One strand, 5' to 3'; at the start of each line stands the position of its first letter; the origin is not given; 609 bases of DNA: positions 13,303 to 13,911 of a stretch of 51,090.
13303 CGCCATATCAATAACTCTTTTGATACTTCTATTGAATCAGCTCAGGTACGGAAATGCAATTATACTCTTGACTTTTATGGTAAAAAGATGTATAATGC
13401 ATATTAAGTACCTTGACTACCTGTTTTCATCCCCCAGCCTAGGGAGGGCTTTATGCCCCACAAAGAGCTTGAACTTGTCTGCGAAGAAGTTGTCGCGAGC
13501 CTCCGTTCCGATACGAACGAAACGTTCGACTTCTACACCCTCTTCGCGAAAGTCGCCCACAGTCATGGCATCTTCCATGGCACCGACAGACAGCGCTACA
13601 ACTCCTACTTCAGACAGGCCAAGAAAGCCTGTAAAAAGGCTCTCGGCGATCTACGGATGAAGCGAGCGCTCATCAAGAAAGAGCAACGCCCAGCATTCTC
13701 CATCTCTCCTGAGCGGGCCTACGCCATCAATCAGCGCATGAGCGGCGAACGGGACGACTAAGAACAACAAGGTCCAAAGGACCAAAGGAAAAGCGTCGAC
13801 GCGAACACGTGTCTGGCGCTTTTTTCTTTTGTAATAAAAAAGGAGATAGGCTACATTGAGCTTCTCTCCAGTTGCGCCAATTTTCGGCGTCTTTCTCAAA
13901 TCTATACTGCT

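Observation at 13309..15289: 2-kb GC-rich islet upstream of uvrC with three autonomous transcription units, including a tandem paralog pair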

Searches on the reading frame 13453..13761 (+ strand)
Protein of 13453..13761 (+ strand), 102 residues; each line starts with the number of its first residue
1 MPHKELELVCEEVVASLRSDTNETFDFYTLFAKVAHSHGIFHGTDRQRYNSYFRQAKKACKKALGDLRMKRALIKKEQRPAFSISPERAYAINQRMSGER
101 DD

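Call 5: search_protein_families(library=pfam, proteins=[window:13453-13761:+], max_evalue=1)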
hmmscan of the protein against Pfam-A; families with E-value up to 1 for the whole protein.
window:13453-13761:+ (102 aa): 1 family
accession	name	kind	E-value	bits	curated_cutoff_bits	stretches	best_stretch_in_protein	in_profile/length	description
PF00193.23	Xlink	-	0.1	13.3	27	1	40-67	2-29/92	Extracellular link domain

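Call 6: search_protein_families(library=phrogs, proteins=[window:13453-13761:+], max_evalue=1)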
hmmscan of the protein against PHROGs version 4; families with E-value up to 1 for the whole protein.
window:13453-13761:+ (102 aa): 1 family
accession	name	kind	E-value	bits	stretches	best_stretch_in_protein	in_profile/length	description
phrog_36250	-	unknown function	0.0012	20.7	1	55-102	53-99/100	-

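Call 23: find_homologous_proteins(query=window:13453-13761:+, max_evalue=0.01)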
Query window:13453-13761:+ (102 aa): 1 proteins with E <= 0.01 among 1 candidates.
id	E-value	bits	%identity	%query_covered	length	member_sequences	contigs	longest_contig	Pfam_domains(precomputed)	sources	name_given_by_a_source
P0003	1.0e-61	223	100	100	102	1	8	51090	-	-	-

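Call 39: find_homologous_proteins(query=A4, max_evalue=0.01)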
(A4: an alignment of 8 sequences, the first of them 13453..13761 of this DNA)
Query A4 (8 sequences) (102 aa, profile of the alignment): 7 proteins with E <= 0.01 among 2852 candidates.
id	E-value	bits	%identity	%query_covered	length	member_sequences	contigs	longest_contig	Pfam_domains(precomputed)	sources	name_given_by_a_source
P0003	1.1e-28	118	100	100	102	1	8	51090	-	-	-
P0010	3.2e-25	107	80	5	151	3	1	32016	-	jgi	-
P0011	6.5e-22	96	-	-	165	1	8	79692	-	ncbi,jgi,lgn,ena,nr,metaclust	ncbi:MAG: hypothetical protein A2808_02375 [Candidatus Moranbacteria bacterium RIFCSPHIGHO2_01_FULL_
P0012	4.0e-14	71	-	-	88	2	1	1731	-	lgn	-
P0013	9.1e-13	66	-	-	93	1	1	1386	-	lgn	-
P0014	1.5e-11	62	-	-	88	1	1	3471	-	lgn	-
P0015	6.1e-10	57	-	-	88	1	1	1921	-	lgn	-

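Call 54: search_protein_families(library=padloc, proteins=[window:13453-13761:+], max_evalue=1)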
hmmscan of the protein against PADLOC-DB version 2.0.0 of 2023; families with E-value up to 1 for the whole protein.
window:13453-13761:+ (102 aa): 0 families

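Call 55: search_protein_families(library=ncbifam, proteins=[window:13453-13761:+], max_evalue=1)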
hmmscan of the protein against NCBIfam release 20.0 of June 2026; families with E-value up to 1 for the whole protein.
window:13453-13761:+ (102 aa): 0 families

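Call 66: predict_structure(alignment_id=A5)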
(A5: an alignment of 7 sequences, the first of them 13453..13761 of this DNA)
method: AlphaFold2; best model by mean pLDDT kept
length: 102 residues; sequences in the alignment: 7
mean_pLDDT: 65.5   pTM: 0.47
mean pLDDT of the five models: 65.5, 64.1, 63.8, 62.1, 58.4
residues with pLDDT >= 90: 0; 70-90: 50; 50-70: 25; < 50: 27
segments of 3 or more residues with pLDDT < 50: 69-89, 98-102
pLDDT, mean of each block of 10 residues (from residue 1): 75 76 66 82 75 83 62 44 47 50 43
secondary structure, 60 per line:
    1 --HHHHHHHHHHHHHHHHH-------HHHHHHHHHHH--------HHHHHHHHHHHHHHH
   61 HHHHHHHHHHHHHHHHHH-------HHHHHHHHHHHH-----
elements in order: H3-19 H27-37 H46-78 H86-97

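Call 72: fold_search(model_id=the predicted structure, library=pdb)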
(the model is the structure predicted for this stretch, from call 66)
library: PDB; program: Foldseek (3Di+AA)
matches with E <= 10: 14; with E <= 0.001: 0
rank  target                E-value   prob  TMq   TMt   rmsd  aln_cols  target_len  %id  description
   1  3utk_A                8.9e-01  0.66  0.43  0.45   4.3        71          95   20  Structure of the pilotin of the type II secretion system (released 2011-12-14)
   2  6rfq_P                2.9e+00  0.14  0.28  0.24   9.0        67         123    9  Cryo-EM structure of a respiratory complex I assembly intermediate with NDUFAF2 (released 2018-10-10)
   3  4v6x_CR               2.9e+00  0.07  0.22  0.13  15.2        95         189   22  Structure of the human 80S ribosome (released 2014-07-09)
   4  4v7e_CR               3.3e+00  0.03  0.18  0.13  14.5       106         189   20  Model of the small subunit RNA based on a 5.5 A cryo-EM map of Triticum aestivum translating 80S ribosome (released 2014-07-09)
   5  6y79_P                4.7e+00  0.07  0.25  0.22   9.4        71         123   11  Cryo-EM structure of a respiratory complex I F89A mutant (released 2020-10-28)
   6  6jrp_A                5.0e+00  0.08  0.26  0.34   9.6        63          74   17  Crystal structure of CIC-HMG-ETV5-DNA complex (released 2019-07-31)
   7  8ud1_1n               5.0e+00  0.08  0.23  0.16   9.1        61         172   18  High resolution in-situ structure of complex I in respiratory supercomplex (composite) (released 2024-06-19)
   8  1knz_B                5.0e+00  0.06  0.27  0.21  12.9        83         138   17  Recognition of the rotavirus mRNA 3' consensus by an asymmetric NSP3 homodimer (released 2002-01-17)
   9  9qoh_L2               6.0e+00  0.04  0.24  0.16  15.0        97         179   25  Mouse Ribosome POST translocation state (released 2026-04-08)
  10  8scb_R                6.7e+00  0.03  0.21  0.15  14.8        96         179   25  Terminating ribosome with SRI-41315 (released 2023-12-27)
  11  5oql_A                7.6e+00  0.06  0.32  0.07   6.3        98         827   13  Cryo-EM structure of the 90S pre-ribosome from Chaetomium thermophilum (released 2017-10-11)
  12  2lef_MODEL_1_A        7.6e+00  0.04  0.23  0.26  10.2        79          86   13  LEF1 HMG DOMAIN (FROM MOUSE), COMPLEXED WITH DNA (15BP), NMR, 12 STRUCTURES (released 1998-10-21)
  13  8bee_W                8.0e+00  0.06  0.25  0.27   8.3        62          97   11  Cryo-EM structure of the Arabidopsis thaliana I+III2 supercomplex (CI peripheral core) (released 2023-01-11)
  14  9pgh_F                8.0e+00  0.03  0.22  0.07   9.0        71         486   15  The cryo-EM structure of C. crescentus RNAP-Sigma73-CCNA_03891/CCNA_01149 promoter complex (released 2026-02-25)

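Call 76: find_related_loci(query=A8, collection=metagenome_contigs, flank=5000)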
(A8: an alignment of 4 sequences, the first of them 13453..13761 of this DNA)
Query A8 (102 aa) in metagenome_contigs; peptide patterns used: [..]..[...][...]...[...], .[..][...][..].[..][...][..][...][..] (x = any residue, [..] = any of these).
600 stretches matched a pattern, but none encodes a relative of the query by tblastn (E <= 1e-3).

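Call 77: find_related_loci(query=A8, collection=viral_contigs, flank=5000)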
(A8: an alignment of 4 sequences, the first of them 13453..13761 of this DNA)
Query A8 (102 aa) in viral_contigs; peptide patterns used: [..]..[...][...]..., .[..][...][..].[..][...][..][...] (x = any residue, [..] = any of these).
111 stretches matched a pattern, but none encodes a relative of the query by tblastn (E <= 1e-3).

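Call 79: search_dna_similar(query=window:13453-13761:+, collection=phages, mode=protein, max_evalue=1)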
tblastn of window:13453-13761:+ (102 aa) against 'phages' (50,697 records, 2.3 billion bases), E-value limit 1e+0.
Records with a match: 19; places in all: 19; records where one place covers at least 80% of the query: 0.
Best place of each record, by identity: <60% 19.
By first word of the organism name: Klebsiella 19.
By host as written in the record: Klebsiella pneumoniae K80 6; Klebsiella pneumoniae 5; Klebsiella michiganensis 4; - 3; Klebsiella pneumoniae Kpn24 1.
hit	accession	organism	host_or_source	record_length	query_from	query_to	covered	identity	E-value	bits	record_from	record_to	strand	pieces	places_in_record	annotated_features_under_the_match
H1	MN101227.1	Klebsiella phage KPN3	Klebsiella pneumoniae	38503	32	101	69%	27.4%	4e-1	34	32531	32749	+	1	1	internal (core) protein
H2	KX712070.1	Klebsiella phage vB_KpnP_KpV767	Klebsiella pneumoniae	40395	32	101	69%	27.4%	5e-1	34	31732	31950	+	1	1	putative internal virion protein D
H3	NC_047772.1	Klebsiella phage vB_KpnP_KpV767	Klebsiella pneumoniae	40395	32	101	69%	27.4%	5e-1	34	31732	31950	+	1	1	internal virion protein with endolysin domain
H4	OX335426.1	Klebsiella phage cp30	Sewage and Seine river water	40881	32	101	69%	27.4%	5e-1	34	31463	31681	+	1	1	record has no annotation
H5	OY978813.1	Klebsiella phage vB_Ko_K26PH128C1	-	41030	32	101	69%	27.4%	5e-1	34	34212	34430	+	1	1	internal virion protein with endolysin domain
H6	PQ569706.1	Klebsiella phage vB_Kpn_K74_evo4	Klebsiella pneumoniae K80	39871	32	101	69%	27.4%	5e-1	34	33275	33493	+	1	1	internal virion protein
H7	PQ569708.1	Klebsiella phage vB_Kpn_K74_evo6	Klebsiella pneumoniae K80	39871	32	101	69%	27.4%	5e-1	34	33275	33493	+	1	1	internal virion protein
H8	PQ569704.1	Klebsiella phage vB_Kpn_K74_evo2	Klebsiella pneumoniae K80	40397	32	101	69%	27.4%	5e-1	34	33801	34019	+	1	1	internal virion protein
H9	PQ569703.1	Klebsiella phage vB_Kpn_K74_evo1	Klebsiella pneumoniae K80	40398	32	101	69%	27.4%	5e-1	34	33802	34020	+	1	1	internal virion protein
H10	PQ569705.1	Klebsiella phage vB_Kpn_K74_evo3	Klebsiella pneumoniae K80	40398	32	101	69%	27.4%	5e-1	34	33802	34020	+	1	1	internal virion protein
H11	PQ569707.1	Klebsiella phage vB_Kpn_K74_evo5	Klebsiella pneumoniae K80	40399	32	101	69%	27.4%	5e-1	34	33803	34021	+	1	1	internal virion protein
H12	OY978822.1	Klebsiella phage vB_Ko_K74PH129C2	-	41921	32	101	69%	27.4%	5e-1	34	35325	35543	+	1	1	internal virion protein with endolysin domain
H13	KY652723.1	Klebsiella phage vB_KpnP_PRA33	Klebsiella pneumoniae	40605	32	101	69%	27.4%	5e-1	34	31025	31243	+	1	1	internal virion protein D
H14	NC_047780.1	Klebsiella phage vB_KpnP_PRA33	Klebsiella pneumoniae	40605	32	101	69%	27.4%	5e-1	34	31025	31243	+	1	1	internal virion protein with endolysin domain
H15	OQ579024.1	Klebsiella phage Toyotomi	Klebsiella michiganensis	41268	32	101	69%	27.4%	6e-1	34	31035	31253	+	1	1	internal virion protein with endolysin domain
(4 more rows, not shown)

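Call 92: find_encoding_contigs(protein=P0003, flank=4000, max_places=8)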
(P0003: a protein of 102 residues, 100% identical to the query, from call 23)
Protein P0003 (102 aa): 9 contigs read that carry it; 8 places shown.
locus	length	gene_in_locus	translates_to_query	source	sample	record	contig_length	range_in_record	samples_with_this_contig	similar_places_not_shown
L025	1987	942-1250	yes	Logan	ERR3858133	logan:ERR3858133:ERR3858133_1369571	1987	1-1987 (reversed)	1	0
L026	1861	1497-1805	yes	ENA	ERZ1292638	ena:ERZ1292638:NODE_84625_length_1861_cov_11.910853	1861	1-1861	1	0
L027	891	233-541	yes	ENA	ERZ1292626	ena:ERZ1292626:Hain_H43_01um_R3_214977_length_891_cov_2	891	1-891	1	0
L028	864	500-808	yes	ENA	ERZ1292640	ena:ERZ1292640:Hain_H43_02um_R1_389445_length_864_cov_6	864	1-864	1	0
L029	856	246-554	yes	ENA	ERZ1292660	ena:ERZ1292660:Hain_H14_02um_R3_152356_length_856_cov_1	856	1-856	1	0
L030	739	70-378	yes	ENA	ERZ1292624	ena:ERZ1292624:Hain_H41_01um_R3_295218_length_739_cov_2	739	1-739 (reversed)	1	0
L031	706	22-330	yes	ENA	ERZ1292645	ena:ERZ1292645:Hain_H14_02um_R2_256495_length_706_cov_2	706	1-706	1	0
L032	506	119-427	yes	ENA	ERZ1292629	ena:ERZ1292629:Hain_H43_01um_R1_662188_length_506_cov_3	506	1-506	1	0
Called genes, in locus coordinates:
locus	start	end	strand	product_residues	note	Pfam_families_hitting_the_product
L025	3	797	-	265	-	?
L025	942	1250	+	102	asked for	-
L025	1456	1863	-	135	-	-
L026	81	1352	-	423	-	PF01541:GIY-YIG, PF27096:UvrC_M, PF08459:UvrC_RNaseH_dom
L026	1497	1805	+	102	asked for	-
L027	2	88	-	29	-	?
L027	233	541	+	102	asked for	-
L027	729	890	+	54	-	?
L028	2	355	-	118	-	?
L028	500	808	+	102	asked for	-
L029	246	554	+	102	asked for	-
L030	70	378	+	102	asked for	-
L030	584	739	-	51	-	?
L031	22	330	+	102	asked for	-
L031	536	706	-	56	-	?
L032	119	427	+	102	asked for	-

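Call 98: search_solved_structures(query=A4, max_evalue=10)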
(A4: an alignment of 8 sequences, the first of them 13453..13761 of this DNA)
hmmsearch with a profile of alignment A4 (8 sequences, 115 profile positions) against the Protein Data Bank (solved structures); distinct sequences matched with E-value up to 10: 3.
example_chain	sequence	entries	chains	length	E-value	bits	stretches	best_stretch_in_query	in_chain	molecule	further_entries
9qpq_H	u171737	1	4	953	0.018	18.7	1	49-82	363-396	Coatomer subunit beta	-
5a1u_G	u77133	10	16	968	0.018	18.6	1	49-82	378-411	COATOMER SUBUNIT BETA | COATOMER SUBUNIT BETA'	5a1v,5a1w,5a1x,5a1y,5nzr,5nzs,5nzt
29sb_A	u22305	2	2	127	1.2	12.8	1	15-82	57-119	KABLE2.5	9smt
